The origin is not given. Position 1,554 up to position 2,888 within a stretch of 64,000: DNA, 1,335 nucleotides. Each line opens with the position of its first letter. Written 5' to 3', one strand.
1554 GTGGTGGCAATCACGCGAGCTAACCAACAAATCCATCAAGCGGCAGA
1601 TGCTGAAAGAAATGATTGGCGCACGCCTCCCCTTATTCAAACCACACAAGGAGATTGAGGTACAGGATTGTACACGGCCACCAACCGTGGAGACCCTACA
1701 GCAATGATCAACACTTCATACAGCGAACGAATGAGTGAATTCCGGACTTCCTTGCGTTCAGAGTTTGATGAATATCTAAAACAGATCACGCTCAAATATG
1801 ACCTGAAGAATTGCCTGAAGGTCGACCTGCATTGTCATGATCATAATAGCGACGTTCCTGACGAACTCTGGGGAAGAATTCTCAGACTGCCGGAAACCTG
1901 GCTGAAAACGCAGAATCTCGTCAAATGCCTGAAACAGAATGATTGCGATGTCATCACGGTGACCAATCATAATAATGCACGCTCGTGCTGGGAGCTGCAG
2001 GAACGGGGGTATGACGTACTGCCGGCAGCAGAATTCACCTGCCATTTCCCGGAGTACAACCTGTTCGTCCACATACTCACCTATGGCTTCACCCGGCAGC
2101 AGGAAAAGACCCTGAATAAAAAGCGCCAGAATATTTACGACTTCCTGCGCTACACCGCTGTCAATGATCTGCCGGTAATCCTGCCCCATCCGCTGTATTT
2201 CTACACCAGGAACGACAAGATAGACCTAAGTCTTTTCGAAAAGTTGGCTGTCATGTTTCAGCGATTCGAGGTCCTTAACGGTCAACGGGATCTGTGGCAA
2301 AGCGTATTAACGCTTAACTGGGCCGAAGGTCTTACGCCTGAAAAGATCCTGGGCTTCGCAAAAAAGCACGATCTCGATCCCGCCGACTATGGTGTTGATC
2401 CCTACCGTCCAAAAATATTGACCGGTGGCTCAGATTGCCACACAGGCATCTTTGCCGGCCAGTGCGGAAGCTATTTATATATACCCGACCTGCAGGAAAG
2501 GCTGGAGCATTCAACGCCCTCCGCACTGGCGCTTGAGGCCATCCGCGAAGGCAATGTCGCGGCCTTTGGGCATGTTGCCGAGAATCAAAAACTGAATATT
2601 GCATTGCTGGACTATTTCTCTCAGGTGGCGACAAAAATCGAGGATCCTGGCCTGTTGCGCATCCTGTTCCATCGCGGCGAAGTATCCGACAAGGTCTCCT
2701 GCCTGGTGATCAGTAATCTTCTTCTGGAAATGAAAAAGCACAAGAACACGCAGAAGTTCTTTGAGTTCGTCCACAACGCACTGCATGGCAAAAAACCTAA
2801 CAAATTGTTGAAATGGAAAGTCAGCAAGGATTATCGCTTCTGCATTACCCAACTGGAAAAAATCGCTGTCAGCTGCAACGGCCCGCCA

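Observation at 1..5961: Compositionally foreign, translationally coupled four-gene module - candidate undescribed head-group/glycoconjugate pathway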

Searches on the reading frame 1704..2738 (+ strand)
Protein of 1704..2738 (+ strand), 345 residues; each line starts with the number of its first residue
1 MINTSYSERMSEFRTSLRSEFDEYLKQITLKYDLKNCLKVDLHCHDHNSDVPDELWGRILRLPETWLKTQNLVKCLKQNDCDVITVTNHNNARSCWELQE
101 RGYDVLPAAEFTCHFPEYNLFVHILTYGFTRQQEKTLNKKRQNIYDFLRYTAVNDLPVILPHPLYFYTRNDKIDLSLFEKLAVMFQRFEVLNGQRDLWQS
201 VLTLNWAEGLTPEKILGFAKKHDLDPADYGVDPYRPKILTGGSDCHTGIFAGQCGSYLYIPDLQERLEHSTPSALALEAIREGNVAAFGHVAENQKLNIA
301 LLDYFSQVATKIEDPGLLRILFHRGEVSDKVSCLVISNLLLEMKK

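Call 44: predict_structure(alignment_id=A2)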
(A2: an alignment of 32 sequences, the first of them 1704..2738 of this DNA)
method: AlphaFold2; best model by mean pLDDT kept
length: 345 residues; sequences in the alignment: 32
mean_pLDDT: 80.2   pTM: 0.81
mean pLDDT of the five models: 80.2, 78.8, 73.4, 73.0, 70.7
residues with pLDDT >= 90: 176; 70-90: 69; 50-70: 44; < 50: 56
segments of 3 or more residues with pLDDT < 50: 1-8, 51-66, 298-303, 312-326, 339-341
pLDDT, mean of each block of 10 residues (from residue 1): 41 78 92 96 77 43 57 89 91 92 95 90 95 98 98 98 72 81 96 78 89 98 98 97 76 93 97 98 94 56 48 43 46 52 46
secondary structure, 60 per line:
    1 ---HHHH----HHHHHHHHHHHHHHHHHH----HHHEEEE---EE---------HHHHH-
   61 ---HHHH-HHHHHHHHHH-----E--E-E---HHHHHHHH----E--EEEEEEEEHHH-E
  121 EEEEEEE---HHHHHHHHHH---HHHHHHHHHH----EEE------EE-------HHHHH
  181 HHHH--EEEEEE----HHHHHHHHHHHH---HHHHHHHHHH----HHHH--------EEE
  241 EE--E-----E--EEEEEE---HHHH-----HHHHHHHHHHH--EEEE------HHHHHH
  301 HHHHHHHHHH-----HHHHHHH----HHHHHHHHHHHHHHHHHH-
elements in order: H4-7 H12-29 E37-40 H55-59 H64-67 H69-78 H93-100 E108-115 E120-127 H131-140 H144-153 E158-160 H176-184 E187-192 H197-208 H212-221 H226-229 E238-242 E254-259 H263-266 H272-282 E285-288 H295-310 H316-322 H327-344

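Call 47: fold_search(model_id=the predicted structure, library=pdb)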
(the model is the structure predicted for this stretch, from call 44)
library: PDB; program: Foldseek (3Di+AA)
matches with E <= 10: 420; with E <= 0.001: 7
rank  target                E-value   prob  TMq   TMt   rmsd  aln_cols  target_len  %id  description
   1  7ug9                  5.8e-08  1.00  0.36  0.57   5.3       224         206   15  Crystal structure of RNase AM PHP domain (released 2022-08-31)
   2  7rty_A                4.8e-07  1.00  0.42  0.57   7.1       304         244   17  Crystal Structure of PsfC from Pseudomonas syringae PB-5123 (released 2021-09-15)
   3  9etk                  9.6e-07  1.00  0.32  0.38  10.5       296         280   13  Crystal structure of Vibrio cholerae RNase AM (released 2024-09-11)
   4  3o0f                  4.2e-06  1.00  0.35  0.41  10.1       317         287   14  Crystal structure of a putative metal-dependent phosphoesterase (BAD_1165) from bifidobacterium adolescentis atcc 15703  (released 2010-08-25)
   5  3e0f                  8.9e-06  1.00  0.35  0.42   7.5       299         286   14  Crystal structure of a putative metal-dependent phosphoesterase (bad_1165) from bifidobacterium adolescentis atcc 15703  (released 2008-09-02)
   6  2yb1                  7.8e-05  1.00  0.36  0.43  11.2       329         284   15  Structure of an amidohydrolase from Chromobacterium violaceum (EFI target EFI-500202) with bound Mn, AMP and phosphate. (released 2011-03-16)
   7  3f2b_A                6.4e-04  1.00  0.33  0.13   6.4       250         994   12  DNA Polymerase PolC from Geobacillus kaustophilus complex with DNA, dGTP, Mg and Zn (released 2009-01-20)
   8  3f2c_A                4.7e-03  0.90  0.31  0.12  18.5       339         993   13  DNA Polymerase PolC from Geobacillus kaustophilus complex with DNA, dGTP and Mn (released 2009-01-20)
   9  5fku_A                5.0e-03  0.89  0.31  0.11  22.2       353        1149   13  cryo-EM structure of the E. coli replicative DNA polymerase complex in DNA free state (DNA polymerase III alpha, beta, (released 2015-11-25)
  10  5lew                  2.0e-02  0.95  0.33  0.14   7.1       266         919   10  DNA polymerase (released 2017-10-25)
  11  7pu7_A                2.6e-02  0.87  0.35  0.13  11.4       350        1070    9  DNA polymerase from M. tuberculosis (released 2022-02-23)
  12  2hnh                  3.2e-02  0.63  0.32  0.14  22.9       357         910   12  Crystal structure of the catalytic alpha subunit of E. coli replicative DNA polymerase III (released 2006-09-19)
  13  1yix_A                3.6e-02  0.51  0.29  0.35  12.7       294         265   11  Crystal structure of YCFH, TATD homolog from Escherichia coli K12, at 1.9 A resolution (released 2005-01-25)
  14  4c5z_B                2.1e-01  0.16  0.26  0.21  13.8       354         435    9  Crystal structure of A. niger ochratoxinase (released 2014-07-02)
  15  5ysq_B                2.7e-01  0.09  0.20  0.23  15.3       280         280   10  Sulfate-complex structure of a pyrophosphate-dependent kinase in the ribokinase family provides insight into the donor (released 2018-05-16)
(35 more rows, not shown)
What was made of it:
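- On PHP (polymerase and histidinol phosphatase) superfamily: g2 residues 1-345: Foldseek probability is 1.00 to the RNase AM PHP domain, BAD_1165, Cv1693 and the PolC PHP domain (calls 44, 47).
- One of them, PsfC, is an oxidative enzyme (call 47). PHP relatives are mostly phosphomonoesterases (call 47). PHP relatives are typically monoesterases (call 47).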

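Call 84: search_solved_structures(query=A5, max_evalue=10, show_alignments=2)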
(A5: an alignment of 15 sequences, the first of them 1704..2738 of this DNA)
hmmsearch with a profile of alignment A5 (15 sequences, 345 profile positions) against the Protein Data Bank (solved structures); distinct sequences matched with E-value up to 10: 6.
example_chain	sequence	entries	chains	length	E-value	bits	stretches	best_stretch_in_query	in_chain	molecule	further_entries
2cmr_A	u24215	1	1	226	0.017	17.2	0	218-283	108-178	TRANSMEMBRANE GLYCOPROTEIN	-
3e0f_A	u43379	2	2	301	0.032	16.3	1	67-134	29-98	Putative Metal-dependent Phosphoesterase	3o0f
3ma9_A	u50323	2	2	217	0.061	15.4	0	218-284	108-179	Transmembrane glycoprotein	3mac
2xra_A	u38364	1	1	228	0.07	15.2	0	218-291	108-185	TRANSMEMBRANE PROTEIN GP41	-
7rty_A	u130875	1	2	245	0.9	11.6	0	238-260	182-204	PsfC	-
7dr6_X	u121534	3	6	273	2.3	10.3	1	101-156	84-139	Proteasome subunit beta type-10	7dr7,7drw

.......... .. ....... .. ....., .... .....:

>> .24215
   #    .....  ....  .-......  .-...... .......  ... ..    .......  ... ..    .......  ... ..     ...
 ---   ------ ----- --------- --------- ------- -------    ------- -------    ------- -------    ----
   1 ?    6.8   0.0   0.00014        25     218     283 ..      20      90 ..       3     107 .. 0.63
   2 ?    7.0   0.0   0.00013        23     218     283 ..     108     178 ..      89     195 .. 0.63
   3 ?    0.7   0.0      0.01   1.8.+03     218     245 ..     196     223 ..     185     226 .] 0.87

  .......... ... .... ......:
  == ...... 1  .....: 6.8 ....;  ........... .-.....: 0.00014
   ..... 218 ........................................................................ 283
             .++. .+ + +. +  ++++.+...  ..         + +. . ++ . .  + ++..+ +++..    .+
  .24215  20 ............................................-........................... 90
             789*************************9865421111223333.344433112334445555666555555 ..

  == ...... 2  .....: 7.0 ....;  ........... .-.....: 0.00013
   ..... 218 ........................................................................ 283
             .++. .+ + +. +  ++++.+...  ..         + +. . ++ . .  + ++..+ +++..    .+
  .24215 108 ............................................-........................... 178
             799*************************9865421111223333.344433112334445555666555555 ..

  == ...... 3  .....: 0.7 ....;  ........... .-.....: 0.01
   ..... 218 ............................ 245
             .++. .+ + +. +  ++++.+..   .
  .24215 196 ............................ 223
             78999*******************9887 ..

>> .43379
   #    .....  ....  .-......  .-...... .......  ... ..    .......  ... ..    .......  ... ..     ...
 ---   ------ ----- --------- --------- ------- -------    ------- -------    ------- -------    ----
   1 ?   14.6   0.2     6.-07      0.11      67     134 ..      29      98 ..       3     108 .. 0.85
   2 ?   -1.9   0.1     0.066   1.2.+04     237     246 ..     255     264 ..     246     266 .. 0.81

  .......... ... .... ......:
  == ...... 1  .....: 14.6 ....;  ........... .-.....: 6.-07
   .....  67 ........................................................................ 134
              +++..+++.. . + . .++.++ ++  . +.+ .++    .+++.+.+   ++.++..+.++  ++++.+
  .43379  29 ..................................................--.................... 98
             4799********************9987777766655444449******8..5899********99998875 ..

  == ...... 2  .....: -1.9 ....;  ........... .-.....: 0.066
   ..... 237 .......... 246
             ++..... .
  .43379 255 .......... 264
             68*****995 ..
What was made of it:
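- On PHP (polymerase and histidinol phosphatase) superfamily: g2 residues 1-345: The motifs align to 3e0f (call 84).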
